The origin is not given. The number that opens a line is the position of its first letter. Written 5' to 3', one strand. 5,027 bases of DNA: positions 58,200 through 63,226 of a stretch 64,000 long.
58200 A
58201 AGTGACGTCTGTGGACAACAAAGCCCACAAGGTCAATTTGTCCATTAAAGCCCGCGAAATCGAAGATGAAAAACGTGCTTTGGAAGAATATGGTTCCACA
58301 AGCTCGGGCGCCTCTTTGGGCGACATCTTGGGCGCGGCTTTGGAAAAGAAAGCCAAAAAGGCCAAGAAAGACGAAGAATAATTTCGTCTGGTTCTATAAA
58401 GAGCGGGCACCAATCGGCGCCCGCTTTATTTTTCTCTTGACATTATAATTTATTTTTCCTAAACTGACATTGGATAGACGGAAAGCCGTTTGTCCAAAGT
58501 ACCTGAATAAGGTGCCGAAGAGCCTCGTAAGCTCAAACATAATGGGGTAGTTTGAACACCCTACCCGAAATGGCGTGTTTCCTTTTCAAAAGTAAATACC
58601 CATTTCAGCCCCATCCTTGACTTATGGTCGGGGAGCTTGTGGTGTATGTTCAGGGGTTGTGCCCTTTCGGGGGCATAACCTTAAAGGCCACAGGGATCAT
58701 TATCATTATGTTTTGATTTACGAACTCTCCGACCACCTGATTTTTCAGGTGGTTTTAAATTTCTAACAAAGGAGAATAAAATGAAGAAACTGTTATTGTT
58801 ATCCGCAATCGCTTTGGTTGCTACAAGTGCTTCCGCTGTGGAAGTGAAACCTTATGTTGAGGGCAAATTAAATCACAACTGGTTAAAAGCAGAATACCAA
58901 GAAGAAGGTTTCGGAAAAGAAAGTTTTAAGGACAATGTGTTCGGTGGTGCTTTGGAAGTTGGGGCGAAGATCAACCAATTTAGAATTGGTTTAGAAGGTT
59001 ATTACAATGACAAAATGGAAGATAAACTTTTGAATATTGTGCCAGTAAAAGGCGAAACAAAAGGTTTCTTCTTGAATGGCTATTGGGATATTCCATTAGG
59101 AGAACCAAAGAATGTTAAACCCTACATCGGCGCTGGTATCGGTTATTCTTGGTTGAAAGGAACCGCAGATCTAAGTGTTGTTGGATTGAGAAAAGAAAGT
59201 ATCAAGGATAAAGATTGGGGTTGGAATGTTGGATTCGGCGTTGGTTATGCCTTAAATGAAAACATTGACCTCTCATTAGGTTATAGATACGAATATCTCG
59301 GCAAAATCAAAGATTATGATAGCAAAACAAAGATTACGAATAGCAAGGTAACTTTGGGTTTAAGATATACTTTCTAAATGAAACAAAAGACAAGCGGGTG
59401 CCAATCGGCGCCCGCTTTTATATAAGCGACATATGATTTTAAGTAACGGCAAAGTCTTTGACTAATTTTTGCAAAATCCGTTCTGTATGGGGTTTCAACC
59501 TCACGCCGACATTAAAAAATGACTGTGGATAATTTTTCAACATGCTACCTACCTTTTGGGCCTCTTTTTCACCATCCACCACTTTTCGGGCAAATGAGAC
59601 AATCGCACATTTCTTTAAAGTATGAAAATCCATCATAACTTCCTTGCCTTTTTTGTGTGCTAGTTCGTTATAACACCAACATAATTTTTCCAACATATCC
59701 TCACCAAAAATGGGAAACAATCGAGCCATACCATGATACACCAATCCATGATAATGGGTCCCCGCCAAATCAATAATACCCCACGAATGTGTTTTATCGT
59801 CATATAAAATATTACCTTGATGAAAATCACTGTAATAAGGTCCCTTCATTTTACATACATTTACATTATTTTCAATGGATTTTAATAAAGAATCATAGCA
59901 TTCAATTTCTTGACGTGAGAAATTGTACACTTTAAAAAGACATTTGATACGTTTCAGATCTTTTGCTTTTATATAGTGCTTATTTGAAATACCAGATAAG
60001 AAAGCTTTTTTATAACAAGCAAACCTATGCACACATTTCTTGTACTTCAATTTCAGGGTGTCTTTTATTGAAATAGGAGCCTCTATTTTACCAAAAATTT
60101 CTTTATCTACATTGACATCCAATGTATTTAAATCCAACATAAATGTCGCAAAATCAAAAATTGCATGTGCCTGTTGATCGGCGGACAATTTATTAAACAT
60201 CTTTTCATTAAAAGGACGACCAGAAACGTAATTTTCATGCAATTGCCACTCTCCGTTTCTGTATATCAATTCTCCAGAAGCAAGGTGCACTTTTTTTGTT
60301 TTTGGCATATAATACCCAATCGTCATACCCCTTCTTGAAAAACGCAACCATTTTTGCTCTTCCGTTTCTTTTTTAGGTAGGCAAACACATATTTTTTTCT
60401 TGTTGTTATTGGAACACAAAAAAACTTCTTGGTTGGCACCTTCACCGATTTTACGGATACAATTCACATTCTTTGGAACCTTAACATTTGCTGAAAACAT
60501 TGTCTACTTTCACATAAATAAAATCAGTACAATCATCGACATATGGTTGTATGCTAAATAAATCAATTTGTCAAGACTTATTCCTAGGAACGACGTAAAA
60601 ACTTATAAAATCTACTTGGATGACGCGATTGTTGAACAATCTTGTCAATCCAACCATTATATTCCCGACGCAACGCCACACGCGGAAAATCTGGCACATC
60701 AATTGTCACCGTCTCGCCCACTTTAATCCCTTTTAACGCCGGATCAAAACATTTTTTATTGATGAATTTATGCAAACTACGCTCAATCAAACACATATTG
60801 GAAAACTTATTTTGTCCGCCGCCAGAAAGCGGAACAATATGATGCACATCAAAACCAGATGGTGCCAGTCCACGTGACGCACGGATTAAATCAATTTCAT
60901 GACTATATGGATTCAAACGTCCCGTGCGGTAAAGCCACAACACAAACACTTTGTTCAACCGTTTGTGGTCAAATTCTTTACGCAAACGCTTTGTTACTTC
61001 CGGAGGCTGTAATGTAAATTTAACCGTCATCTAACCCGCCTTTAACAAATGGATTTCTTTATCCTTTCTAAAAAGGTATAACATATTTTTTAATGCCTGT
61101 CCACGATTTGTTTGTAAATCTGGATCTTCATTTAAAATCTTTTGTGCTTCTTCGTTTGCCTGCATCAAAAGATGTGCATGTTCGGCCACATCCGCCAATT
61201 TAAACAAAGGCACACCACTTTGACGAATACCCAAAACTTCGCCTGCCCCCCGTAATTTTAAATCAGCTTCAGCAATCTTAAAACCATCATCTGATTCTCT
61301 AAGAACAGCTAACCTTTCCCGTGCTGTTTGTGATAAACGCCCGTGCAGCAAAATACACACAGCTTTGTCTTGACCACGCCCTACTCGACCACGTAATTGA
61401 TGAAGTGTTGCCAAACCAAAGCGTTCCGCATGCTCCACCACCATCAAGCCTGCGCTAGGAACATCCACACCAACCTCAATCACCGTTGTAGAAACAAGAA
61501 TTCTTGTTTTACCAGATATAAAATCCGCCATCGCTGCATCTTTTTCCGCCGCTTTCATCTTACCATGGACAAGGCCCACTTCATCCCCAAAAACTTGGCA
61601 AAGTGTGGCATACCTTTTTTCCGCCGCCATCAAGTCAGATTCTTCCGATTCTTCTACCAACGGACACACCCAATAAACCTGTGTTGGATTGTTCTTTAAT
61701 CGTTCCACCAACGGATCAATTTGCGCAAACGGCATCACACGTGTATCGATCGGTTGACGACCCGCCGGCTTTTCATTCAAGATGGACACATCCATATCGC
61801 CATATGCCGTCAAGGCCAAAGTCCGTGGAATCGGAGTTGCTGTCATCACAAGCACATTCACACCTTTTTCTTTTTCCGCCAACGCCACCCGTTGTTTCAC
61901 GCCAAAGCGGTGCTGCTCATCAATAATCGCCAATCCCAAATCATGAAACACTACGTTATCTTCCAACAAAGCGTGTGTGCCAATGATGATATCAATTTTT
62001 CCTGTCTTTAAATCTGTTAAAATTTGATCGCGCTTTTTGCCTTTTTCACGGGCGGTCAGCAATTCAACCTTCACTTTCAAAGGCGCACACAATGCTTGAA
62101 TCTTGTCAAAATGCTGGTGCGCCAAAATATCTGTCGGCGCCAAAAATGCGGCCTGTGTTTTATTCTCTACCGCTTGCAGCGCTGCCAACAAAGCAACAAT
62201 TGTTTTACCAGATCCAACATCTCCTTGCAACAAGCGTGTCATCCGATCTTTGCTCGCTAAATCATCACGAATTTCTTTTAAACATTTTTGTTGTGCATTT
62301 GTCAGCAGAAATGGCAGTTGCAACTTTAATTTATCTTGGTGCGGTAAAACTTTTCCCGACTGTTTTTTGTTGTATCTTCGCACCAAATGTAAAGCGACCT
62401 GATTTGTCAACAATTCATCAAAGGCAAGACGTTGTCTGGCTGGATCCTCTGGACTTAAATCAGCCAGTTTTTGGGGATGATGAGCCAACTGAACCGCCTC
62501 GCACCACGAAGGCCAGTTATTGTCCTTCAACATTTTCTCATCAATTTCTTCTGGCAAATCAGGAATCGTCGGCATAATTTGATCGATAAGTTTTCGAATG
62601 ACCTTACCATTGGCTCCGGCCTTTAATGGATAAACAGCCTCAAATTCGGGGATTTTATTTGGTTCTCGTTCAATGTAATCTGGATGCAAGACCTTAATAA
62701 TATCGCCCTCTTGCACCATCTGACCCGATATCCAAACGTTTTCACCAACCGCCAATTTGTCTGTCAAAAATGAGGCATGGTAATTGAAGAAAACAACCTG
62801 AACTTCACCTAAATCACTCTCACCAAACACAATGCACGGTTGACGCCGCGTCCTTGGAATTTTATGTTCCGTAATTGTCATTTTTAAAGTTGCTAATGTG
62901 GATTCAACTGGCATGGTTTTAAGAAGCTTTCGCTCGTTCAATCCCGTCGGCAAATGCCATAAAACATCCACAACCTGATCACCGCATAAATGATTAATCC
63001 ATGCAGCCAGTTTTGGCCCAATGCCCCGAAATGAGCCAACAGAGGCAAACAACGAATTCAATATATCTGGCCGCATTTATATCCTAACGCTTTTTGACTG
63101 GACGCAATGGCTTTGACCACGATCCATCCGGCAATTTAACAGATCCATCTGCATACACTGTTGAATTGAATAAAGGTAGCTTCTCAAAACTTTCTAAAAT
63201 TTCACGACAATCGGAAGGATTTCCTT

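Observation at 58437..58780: ORF-less, highly structured ~285-nt RNA unit with its own promoter and terminator, ending 24 nt before an outer-membrane protein gene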

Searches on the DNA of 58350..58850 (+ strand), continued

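Call 86: get_annotated_region(hit=H32, flank=400)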
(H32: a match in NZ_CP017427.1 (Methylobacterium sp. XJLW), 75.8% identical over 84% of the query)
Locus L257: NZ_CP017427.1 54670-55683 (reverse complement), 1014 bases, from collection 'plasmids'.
description: Methylobacterium sp. XJLW plasmid unnamed1, complete sequence
organism: Methylobacterium sp. XJLW (NCBI taxid 739141)
taxonomy: Bacteria; Pseudomonadota; Alphaproteobacteria; Hyphomicrobiales; Methylobacteriaceae; Methylobacterium; Methylobacterium sp. XJLW
host: -; source: single cell,soil; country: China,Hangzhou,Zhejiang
typing (MOB-suite, as given by PLSDB): conjugative; relaxase MOBQ; mating-pair formation MPF_I
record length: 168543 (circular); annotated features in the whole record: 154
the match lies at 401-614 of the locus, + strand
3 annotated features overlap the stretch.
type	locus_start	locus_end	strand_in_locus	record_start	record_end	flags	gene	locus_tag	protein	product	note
CDS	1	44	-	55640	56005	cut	-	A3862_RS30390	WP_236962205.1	hypothetical protein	-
CDS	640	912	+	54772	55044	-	-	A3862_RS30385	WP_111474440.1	hypothetical protein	-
CDS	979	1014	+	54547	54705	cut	-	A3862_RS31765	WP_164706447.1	hypothetical protein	-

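Call 110: get_annotated_region(hit=H71, flank=450)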
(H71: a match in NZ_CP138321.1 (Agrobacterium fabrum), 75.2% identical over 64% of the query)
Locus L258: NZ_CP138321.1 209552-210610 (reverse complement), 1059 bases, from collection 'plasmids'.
description: Agrobacterium fabrum strain L-11 plasmid pAtl-11a, complete sequence
organism: Agrobacterium fabrum (NCBI taxid 1176649)
taxonomy: Bacteria; Pseudomonadota; Alphaproteobacteria; Hyphomicrobiales; Rhizobiaceae; Agrobacterium; Agrobacterium fabrum
host: -; source: Blueberry,Crown gall tissues; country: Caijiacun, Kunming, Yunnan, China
typing (MOB-suite, as given by PLSDB): conjugative; relaxase MOBQ; mating-pair formation MPF_T
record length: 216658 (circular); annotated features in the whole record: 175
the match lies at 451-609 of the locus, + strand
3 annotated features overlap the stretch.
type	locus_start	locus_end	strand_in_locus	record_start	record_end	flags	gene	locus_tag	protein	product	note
CDS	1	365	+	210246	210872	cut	-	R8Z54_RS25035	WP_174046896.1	TraH family protein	GO:0000160 - phosphorelay signal transduction system [Evidence IEA]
CDS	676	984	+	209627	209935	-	-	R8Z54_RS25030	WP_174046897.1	transcriptional repressor TraM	-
CDS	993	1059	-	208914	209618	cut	traR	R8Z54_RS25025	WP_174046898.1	transcriptional regulator TraR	-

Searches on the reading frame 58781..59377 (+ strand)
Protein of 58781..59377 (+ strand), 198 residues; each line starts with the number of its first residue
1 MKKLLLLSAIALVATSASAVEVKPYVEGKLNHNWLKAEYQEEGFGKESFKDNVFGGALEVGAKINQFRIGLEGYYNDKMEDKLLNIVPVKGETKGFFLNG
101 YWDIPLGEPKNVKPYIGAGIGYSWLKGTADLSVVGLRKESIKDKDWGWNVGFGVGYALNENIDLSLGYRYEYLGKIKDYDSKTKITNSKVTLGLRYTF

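Call 9: search_protein_families(library=pfam, proteins=[window:58781-59377:+])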
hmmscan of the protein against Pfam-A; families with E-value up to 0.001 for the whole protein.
window:58781-59377:+ (198 aa): 6 families
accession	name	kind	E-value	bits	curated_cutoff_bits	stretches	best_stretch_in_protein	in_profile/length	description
PF13505.12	OMP_b-brl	-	2.3e-21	77.2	28.7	1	6-198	4-175/175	Outer membrane protein beta-barrel domain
PF02462.21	Opacity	-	3.5e-12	47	21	1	61-198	2-126/126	Opacity family porin protein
PF01617.23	Surface_Ag_2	-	1.1e-07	32.1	22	1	95-189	137-218/247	Surface antigen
PF01389.23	OmpA_membrane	-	6.6e-05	23.2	21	1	49-198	30-176/180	OmpA-like transmembrane domain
PF03797.25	Autotransporter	-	0.00017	21.8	26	0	100-168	179-254/255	Autotransporter beta-domain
PF03922.20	OmpW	-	0.00021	21.7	24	1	111-192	99-182/195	OmpW family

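Call 74: search_protein_families(library=pfam, alignment_id=A3, max_evalue=0.001)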
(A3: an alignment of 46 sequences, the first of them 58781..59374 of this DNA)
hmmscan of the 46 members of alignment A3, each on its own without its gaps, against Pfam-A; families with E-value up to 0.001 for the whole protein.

A. member 1, window:58781-59374:+ (198 aa): 6 families
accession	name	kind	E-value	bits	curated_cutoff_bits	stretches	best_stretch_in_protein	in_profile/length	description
PF13505.12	OMP_b-brl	-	2.3e-21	77.2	28.7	1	6-198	4-175/175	Outer membrane protein beta-barrel domain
PF02462.21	Opacity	-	3.5e-12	47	21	1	61-198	2-126/126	Opacity family porin protein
PF01617.23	Surface_Ag_2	-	1.1e-07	32.1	22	1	95-189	137-218/247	Surface antigen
PF01389.23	OmpA_membrane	-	6.6e-05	23.2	21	1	49-198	30-176/180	OmpA-like transmembrane domain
PF03797.25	Autotransporter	-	0.00017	21.8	26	0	100-168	179-254/255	Autotransporter beta-domain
PF03922.20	OmpW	-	0.00021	21.7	24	1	111-192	99-182/195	OmpW family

B. families by the number of members that match (of 46 scanned): 55 families (the first 25 are shown)
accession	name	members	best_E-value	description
PF03797.25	Autotransporter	4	5.4e-54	Autotransporter beta-domain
PF01370.27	Epimerase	2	6.1e-66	NAD dependent epimerase/dehydratase family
PF16363.11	GDP_Man_Dehyd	2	1.8e-61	GDP-mannose 4,6 dehydratase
PF00535.33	Glycos_transf_2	2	4.1e-37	Glycosyl transferase family 2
PF13505.12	OMP_b-brl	2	2.3e-21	Outer membrane protein beta-barrel domain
PF04321.23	RmlD_sub_bind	2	2.3e-18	RmlD substrate binding domain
PF01073.25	3Beta_HSD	2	1.5e-16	3-beta hydroxysteroid dehydrogenase/isomerase family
PF02719.21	Polysacc_synt_2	2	9.4e-15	Polysaccharide biosynthesis protein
PF05656.20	DUF805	2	6.3e-14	Protein of unknown function (DUF805)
PF02462.21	Opacity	2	3.5e-12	Opacity family porin protein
PF13146.11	TRL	2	5.6e-10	TRL-like protein family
PF07993.18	NAD_binding_4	2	9.7e-09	Male sterility protein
PF06908.16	YpsA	2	3.1e-08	YspA SLOG family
PF10111.15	Glyco_tranf_2_2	2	3.4e-08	Glycosyltransferase like family 2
PF13641.12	Glyco_tranf_2_3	2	3.6e-08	Glycosyltransferase like family 2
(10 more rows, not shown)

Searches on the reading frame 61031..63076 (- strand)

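Call 9: search_protein_families(library=pfam, proteins=[window:61031-63076:-])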
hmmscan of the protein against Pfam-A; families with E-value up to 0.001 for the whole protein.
window:61031-63076:- (681 aa): 7 families
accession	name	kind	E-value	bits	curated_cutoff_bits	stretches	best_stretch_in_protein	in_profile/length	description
PF00270.35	DEAD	-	4.2e-26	92.1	26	1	259-420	1-164/167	DEAD/DEAH box helicase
PF00271.37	Helicase_C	-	7.6e-22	78.1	23.5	1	456-567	6-108/110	Helicase conserved C-terminal domain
PF19833.4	RecG_dom3_C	-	1.1e-15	57.9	26.8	1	596-671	2-78/87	ATP-dependent DNA helicase RecG, domain 3, C-terminal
PF04851.21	ResIII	-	1e-12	48.7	22.5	1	258-415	4-162/164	Type III restriction enzyme, res subunit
PF17191.10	RecG_wedge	-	2.5e-05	24.4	23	1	17-169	6-160/162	RecG wedge domain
PF22590.2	Cas3-like_C_2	-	3.5e-05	24.5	27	1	486-569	16-105/106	CRISPR-associated nuclease/helicase Cas3, C-terminal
PF22527.2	DEXQc_Suv3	-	0.00061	19.8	27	0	278-350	13-77/154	DEXQ-box helicase domain of Suv3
